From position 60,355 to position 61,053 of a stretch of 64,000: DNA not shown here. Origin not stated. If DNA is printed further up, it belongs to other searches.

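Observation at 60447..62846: Candidate undescribed module: array of paralogous small 4-TM proteins (two intact, one truncated) flanking a 239-aa soluble R-x6-H protein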

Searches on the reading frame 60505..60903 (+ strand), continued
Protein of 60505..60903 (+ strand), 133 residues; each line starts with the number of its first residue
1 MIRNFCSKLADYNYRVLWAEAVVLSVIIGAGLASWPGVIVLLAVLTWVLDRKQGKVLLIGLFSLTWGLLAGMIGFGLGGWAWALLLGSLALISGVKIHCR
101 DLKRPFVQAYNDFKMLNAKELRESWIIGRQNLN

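Call 63: predict_structure(alignment_id=A3)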
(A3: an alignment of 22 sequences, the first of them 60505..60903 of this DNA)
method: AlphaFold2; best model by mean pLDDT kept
length: 133 residues; sequences in the alignment: 22
mean_pLDDT: 71.0   pTM: 0.52
mean pLDDT of the five models: 71.0, 69.1, 68.5, 64.7, 61.0
residues with pLDDT >= 90: 0; 70-90: 84; 50-70: 46; < 50: 3
segments of 3 or more residues with pLDDT < 50: none
pLDDT, mean of each block of 10 residues (from residue 1): 65 77 80 79 80 74 78 79 72 71 59 59 57 49
secondary structure, 60 per line:
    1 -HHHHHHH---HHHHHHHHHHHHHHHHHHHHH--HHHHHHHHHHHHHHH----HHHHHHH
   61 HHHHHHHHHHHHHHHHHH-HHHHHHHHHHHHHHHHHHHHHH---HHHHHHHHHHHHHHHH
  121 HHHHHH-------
elements in order: H2-8 H12-32 H35-49 H54-78 H80-101 H105-126

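Call 66: search_protein_families(library=pfam, proteins=[L024:3551-4636:+, L008:5664-6335:+, L008:6328-7491:+, L010:4063-5130:+, L002:6548-7210:+, L002:10813-11259:+, L007:3571-4029:+, L007:4044-4544:+], max_evalue=0.01)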
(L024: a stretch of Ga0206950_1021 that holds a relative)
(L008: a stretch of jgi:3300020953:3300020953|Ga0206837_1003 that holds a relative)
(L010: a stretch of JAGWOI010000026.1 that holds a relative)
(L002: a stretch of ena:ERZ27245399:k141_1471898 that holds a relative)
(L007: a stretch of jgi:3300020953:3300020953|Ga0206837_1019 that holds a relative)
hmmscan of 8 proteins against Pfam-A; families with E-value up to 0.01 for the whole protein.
L024:3551-4636:+ (361 aa): 5 families
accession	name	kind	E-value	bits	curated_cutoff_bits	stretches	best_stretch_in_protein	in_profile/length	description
PF00589.27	Phage_integrase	-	2.2e-29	102.9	27.1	1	185-351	2-172/172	Phage integrase family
PF13102.12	Phage_int_SAM_5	-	4.2e-09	37.1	22.3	1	77-170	3-94/98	Phage integrase SAM-like domain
PF24624.1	Int_N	-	5.3e-08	33.9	27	1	96-176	23-100/100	Phage integrase, N-terminal domain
PF12834.13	Phage_int_SAM_2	-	0.0048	17.9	22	0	95-156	21-83/91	Phage integrase, N-terminal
PF02899.23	Phage_int_SAM_1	-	0.0067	17.1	22.3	0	88-155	11-76/83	Phage integrase, N-terminal SAM-like domain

L008:5664-6335:+ (224 aa): 3 families
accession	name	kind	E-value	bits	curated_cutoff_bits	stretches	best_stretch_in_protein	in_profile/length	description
PF07719.23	TPR_2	-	5.7e-08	32.7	27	0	126-153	5-32/34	Tetratricopeptide repeat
PF00515.34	TPR_1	-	0.00031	20.9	27.8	0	131-153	10-32/34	Tetratricopeptide repeat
PF14559.12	TPR_19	-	0.0048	17.6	25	0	101-146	4-49/68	Tetratricopeptide repeat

L008:6328-7491:+ (388 aa): 0 families

L010:4063-5130:+ (355 aa): 4 families
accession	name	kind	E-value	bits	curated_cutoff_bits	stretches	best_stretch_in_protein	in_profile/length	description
PF00589.27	Phage_integrase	-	4.4e-33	114.9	27.1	1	180-345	2-172/172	Phage integrase family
PF13102.12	Phage_int_SAM_5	-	1.1e-07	32.6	22.3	1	75-163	6-92/98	Phage integrase SAM-like domain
PF24624.1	Int_N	-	0.00022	22.3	27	1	114-171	42-100/100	Phage integrase, N-terminal domain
PF12834.13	Phage_int_SAM_2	-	0.0039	18.1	22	0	97-155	28-87/91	Phage integrase, N-terminal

L002:6548-7210:+ (221 aa): 0 families

L002:10813-11259:+ (149 aa): 0 families

L007:3571-4029:+ (153 aa): 2 families
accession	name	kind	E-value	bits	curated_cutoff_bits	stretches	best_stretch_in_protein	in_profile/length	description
PF07963.17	N_methyl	-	2.1e-05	24.3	21.2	1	1-21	1-21/27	Prokaryotic N-terminal methylation motif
PF16732.10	ComP_DUS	-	0.0097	17.2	27.3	0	28-78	1-51/87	Type IV minor pilin ComP, DNA uptake sequence receptor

L007:4044-4544:+ (167 aa): 1 family
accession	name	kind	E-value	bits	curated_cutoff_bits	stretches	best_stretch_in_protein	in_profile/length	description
PF07963.17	N_methyl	-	0.0058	16.6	21.2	1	5-29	3-27/27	Prokaryotic N-terminal methylation motif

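Call 74: find_related_loci(query=A3, collection=viral_contigs, flank=6000)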
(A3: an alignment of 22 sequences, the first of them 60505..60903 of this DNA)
Query A3 (133 aa) in viral_contigs; peptide patterns used: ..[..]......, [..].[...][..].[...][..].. (x = any residue, [..] = any of these).
62 stretches matched a pattern, but none encodes a relative of the query by tblastn (E <= 1e-3).

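Call 89: search_protein_families(library=pfam, proteins=[L024:4911-5750:+, L024:6504-7640:+, L024:7669-8436:+, L024:8393-8752:+, L024:8739-9350:-, L024:9461-10081:+, L024:10107-10706:+], max_evalue=0.01)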
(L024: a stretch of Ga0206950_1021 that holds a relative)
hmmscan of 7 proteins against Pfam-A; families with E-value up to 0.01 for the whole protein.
L024:4911-5750:+ (280 aa): 6 families
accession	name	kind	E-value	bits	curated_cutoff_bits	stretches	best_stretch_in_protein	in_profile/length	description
PF01381.28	HTH_3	-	2.7e-14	53.4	23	1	223-277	1-55/55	Helix-turn-helix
PF12844.13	HTH_19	-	1.4e-11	44.6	30.2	1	220-274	1-55/64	Helix-turn-helix domain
PF13560.12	HTH_31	-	3.7e-10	40.4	27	1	218-274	1-58/64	Helix-turn-helix domain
PF13443.12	HTH_26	-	1.3e-08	35.4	22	1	222-273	1-53/63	Cro/C1-type HTH DNA-binding domain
PF00072.30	Response_reg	-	0.00085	19.9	30.2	1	16-113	16-109/111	Response regulator receiver domain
PF13744.12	HTH_37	-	0.00096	19.4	27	1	218-255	18-55/80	Helix-turn-helix domain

L024:6504-7640:+ (379 aa): 0 families

L024:7669-8436:+ (256 aa): 0 families

L024:8393-8752:+ (120 aa): 0 families

L024:8739-9350:- (203 aa): 4 families
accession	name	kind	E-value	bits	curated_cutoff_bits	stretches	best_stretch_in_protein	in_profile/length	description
PF16859.10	TetR_C_11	-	4.6e-19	69.3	32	1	90-191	11-113/113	Tetracyclin repressor-like, C-terminal domain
PF00440.29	TetR_N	-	2.3e-10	40.5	24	1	23-69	1-47/47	Bacterial regulatory proteins, tetR family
PF12728.13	HTH_17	-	0.0035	18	27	1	39-58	2-21/51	Helix-turn-helix domain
PF02796.21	HTH_7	-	0.0069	16.9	23.8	0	27-61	14-44/45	Helix-turn-helix domain of resolvase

L024:9461-10081:+ (207 aa): 1 family
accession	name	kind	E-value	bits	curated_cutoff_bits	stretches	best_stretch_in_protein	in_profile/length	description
PF00857.26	Isochorismatase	-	6.4e-20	72.4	27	1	16-166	1-172/175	Isochorismatase domain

L024:10107-10706:+ (200 aa): 7 families
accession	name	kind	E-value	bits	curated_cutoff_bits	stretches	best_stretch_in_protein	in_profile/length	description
PF13409.12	GST_N_2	-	4.4e-11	43.7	25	1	14-78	4-68/70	Glutathione S-transferase, N-terminal domain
PF02798.26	GST_N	-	3.7e-10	40.4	20.9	1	4-78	2-75/76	Glutathione S-transferase, N-terminal domain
PF00043.30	GST_C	-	7.9e-09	36.1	20.7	1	98-186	2-92/93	Glutathione S-transferase, C-terminal domain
PF13410.11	GST_C_2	-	9.5e-07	29.3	24.9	1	118-182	2-69/69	Glutathione S-transferase, C-terminal domain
PF13417.12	GST_N_3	-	1.3e-06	29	22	1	15-78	10-68/75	Glutathione S-transferase, N-terminal domain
PF14497.11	GST_C_3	-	0.00063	20.3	21.6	1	102-193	3-101/104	Glutathione S-transferase, C-terminal domain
PF17171.9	GST_C_6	-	0.0099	16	28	0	129-183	3-64/64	Glutathione S-transferase, C-terminal domain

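Call 97: search_dna_similar(query=window:60505-60903:+, collection=phages, mode=protein, max_evalue=0.01, max_rows=10)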
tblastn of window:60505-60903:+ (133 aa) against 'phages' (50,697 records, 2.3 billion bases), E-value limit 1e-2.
No match.
